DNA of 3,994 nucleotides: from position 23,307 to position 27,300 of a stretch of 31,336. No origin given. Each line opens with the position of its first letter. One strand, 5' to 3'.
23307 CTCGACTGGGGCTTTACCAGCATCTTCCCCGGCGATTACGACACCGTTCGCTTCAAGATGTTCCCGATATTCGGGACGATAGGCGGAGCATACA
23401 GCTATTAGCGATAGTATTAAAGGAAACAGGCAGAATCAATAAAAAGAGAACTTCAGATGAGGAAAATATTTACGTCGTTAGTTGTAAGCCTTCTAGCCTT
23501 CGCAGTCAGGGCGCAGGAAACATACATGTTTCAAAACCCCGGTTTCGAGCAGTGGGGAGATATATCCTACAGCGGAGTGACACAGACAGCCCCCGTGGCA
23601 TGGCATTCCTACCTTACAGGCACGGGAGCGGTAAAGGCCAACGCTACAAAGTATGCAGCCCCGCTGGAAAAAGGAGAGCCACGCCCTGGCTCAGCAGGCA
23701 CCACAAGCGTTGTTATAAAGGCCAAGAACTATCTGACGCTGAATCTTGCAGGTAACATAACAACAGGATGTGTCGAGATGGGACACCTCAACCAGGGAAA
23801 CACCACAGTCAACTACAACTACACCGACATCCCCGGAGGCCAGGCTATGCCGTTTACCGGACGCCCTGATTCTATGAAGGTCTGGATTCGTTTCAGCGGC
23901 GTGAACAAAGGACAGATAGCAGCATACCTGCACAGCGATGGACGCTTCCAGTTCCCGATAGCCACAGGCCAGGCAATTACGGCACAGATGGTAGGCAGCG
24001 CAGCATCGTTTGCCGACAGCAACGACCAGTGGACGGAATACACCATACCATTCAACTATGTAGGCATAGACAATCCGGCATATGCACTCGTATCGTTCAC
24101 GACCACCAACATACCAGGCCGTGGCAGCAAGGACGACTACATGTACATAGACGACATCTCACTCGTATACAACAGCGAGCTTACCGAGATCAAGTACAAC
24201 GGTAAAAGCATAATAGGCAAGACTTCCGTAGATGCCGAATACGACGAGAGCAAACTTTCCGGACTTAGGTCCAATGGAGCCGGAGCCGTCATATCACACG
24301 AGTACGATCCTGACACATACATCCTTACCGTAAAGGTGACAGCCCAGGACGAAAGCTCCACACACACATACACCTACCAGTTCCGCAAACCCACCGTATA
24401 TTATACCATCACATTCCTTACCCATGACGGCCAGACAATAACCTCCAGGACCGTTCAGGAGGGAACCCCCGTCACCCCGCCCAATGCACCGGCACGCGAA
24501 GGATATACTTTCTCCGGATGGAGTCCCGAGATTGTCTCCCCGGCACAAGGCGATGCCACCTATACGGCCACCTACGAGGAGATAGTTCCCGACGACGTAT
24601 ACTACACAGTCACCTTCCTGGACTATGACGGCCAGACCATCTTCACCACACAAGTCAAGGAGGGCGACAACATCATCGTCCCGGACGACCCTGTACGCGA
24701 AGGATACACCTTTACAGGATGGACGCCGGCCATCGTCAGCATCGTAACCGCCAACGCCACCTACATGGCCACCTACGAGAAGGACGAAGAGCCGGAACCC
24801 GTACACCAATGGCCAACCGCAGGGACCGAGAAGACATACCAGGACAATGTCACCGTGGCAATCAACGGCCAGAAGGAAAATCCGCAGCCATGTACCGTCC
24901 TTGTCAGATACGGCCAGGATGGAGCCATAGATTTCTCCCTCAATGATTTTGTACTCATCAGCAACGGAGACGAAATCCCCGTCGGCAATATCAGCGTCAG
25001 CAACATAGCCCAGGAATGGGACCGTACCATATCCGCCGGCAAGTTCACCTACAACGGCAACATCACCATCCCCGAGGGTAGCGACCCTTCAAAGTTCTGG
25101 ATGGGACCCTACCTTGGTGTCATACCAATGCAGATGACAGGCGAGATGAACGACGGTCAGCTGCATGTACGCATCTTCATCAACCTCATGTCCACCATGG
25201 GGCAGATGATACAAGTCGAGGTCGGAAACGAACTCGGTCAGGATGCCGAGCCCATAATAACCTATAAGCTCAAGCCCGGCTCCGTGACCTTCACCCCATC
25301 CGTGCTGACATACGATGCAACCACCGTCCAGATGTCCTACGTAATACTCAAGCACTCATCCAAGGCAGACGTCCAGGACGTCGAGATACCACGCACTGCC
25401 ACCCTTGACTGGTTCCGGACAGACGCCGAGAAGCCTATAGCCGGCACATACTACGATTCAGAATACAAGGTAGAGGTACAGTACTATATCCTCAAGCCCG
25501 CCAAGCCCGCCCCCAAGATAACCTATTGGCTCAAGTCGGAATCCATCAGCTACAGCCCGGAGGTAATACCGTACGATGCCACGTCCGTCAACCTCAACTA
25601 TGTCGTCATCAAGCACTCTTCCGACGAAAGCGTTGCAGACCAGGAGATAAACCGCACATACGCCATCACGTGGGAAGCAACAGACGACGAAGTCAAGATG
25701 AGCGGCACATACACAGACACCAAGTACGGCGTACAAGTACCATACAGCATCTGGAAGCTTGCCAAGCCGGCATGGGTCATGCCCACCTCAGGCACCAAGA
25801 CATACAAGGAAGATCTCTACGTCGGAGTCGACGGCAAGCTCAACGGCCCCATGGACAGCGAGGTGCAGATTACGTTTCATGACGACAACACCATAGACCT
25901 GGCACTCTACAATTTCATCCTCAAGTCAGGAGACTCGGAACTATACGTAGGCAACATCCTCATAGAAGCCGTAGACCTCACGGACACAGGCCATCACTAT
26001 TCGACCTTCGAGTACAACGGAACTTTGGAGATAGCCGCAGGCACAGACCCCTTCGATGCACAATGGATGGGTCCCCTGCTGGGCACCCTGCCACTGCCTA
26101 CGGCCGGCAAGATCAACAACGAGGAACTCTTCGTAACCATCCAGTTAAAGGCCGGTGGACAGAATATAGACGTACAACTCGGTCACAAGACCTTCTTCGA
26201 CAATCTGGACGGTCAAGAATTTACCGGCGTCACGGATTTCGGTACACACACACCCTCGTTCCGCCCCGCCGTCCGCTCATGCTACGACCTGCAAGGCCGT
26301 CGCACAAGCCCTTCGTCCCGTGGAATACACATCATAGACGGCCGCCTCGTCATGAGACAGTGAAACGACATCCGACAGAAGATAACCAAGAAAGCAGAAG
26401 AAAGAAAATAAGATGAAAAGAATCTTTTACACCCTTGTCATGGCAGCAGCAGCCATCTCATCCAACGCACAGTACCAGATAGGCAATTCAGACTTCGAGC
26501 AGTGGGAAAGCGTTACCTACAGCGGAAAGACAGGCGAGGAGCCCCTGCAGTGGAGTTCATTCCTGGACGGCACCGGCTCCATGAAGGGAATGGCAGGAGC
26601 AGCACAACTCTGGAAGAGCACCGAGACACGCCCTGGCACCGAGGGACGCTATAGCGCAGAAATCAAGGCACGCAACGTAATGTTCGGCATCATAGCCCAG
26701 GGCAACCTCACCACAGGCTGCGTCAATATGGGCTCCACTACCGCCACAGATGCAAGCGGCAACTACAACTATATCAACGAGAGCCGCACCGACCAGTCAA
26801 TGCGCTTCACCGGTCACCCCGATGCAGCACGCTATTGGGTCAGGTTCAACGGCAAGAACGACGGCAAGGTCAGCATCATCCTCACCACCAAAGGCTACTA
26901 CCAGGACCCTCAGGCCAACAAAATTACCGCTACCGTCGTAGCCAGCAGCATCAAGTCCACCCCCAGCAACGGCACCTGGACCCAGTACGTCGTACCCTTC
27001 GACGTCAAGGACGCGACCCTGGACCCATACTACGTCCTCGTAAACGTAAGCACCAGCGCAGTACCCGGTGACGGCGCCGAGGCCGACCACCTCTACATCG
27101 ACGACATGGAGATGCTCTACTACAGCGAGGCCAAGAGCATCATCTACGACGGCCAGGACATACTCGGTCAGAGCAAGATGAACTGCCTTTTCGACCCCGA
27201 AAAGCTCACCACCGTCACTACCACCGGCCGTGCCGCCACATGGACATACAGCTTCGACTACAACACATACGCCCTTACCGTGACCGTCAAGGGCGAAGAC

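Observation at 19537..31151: Uncharacterised five-gene surface system: PCMD lipoprotein, beta-barrel, two T9SS-type PCMD/calycin hybrids and a 7TM-AraC regulator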

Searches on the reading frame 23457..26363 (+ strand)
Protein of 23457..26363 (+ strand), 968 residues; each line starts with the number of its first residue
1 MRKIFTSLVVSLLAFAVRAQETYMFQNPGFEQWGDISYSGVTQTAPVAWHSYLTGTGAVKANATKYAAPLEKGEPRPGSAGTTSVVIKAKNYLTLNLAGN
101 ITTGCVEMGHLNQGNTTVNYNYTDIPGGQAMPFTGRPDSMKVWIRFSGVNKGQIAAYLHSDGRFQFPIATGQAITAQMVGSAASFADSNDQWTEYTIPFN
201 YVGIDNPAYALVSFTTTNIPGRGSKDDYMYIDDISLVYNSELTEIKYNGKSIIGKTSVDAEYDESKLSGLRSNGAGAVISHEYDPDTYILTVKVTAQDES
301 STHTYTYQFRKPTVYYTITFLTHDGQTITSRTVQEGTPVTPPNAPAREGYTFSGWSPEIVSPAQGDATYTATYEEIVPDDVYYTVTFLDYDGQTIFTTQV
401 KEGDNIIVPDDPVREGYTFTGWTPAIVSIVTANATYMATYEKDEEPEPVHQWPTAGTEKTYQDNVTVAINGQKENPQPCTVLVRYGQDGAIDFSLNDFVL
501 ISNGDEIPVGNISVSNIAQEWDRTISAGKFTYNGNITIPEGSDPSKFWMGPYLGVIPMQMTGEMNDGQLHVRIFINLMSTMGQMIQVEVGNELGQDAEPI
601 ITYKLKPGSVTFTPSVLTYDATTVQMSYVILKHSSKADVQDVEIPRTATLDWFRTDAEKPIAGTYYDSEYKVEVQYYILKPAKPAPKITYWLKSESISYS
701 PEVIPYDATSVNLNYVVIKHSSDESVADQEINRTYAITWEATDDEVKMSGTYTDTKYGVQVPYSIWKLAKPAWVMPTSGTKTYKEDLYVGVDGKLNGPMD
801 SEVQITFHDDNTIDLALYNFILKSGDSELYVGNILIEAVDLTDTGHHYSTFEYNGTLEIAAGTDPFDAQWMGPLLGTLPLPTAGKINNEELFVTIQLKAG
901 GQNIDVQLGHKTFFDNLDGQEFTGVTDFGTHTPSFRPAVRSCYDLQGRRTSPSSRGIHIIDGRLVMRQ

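Call 4: search_protein_families(library=pfam, proteins=[window:23457-26363:+], max_evalue=0.01)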
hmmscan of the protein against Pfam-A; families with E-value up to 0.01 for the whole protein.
window:23457-26363:+ (968 aa): 4 families
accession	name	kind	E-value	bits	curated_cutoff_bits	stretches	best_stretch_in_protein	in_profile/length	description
PF13944.12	Calycin_like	-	1.9e-30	106.2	30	2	459-590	3-122/124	Calycin-like beta-barrel domain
PF09479.16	Flg_new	-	3.8e-19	69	27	2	316-356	1-39/65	Listeria-Bacteroides repeat domain (List_Bact_rpt)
PF18998.6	Flg_new_2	-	7.6e-05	23.1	23.6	0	316-362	1-47/73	Divergent InlB B-repeat domain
PF13201.12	PCMD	-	0.0001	22.5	28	1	132-237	107-234/234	Putative carbohydrate metabolism domain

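Call 5: search_protein_families(library=ncbifam, proteins=[window:23457-26363:+], max_evalue=0.01)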
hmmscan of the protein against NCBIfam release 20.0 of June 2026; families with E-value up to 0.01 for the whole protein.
window:23457-26363:+ (968 aa): 2 families
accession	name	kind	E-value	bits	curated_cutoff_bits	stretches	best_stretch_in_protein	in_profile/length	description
TIGR02543.1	List_Bact_rpt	repeat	4.9e-06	26.8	20.95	1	412-423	1-12/44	TIGR02543 family repeat protein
NF033189.1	internalin_A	exception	2.4e-05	22.8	1600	1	315-423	566-675/799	class 1 internalin InlA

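Call 7: search_solved_structures(query=window:23457-26363:+, max_evalue=0.01)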
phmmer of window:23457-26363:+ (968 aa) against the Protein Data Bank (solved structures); distinct sequences matched with E-value up to 0.01: 2.
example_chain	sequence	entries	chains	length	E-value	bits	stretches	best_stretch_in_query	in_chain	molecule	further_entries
2y5p_A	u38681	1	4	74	0.00092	20.3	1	316-357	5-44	INTERNALIN B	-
7nms_A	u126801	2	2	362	0.0079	17.2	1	315-356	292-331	Internalin B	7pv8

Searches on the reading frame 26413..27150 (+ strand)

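Call 14: search_protein_families(library=ncbifam, proteins=[window:26413-27150:+], max_evalue=10)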
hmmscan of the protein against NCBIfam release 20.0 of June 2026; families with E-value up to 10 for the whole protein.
window:26413-27150:+ (246 aa): 1 family
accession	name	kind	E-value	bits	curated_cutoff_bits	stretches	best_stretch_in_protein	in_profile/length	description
NF058548.1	BT_4411_fam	equivalog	0.00024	20.6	220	2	1-52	1-52/223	BT4411 family hyaluronic acid-binding protein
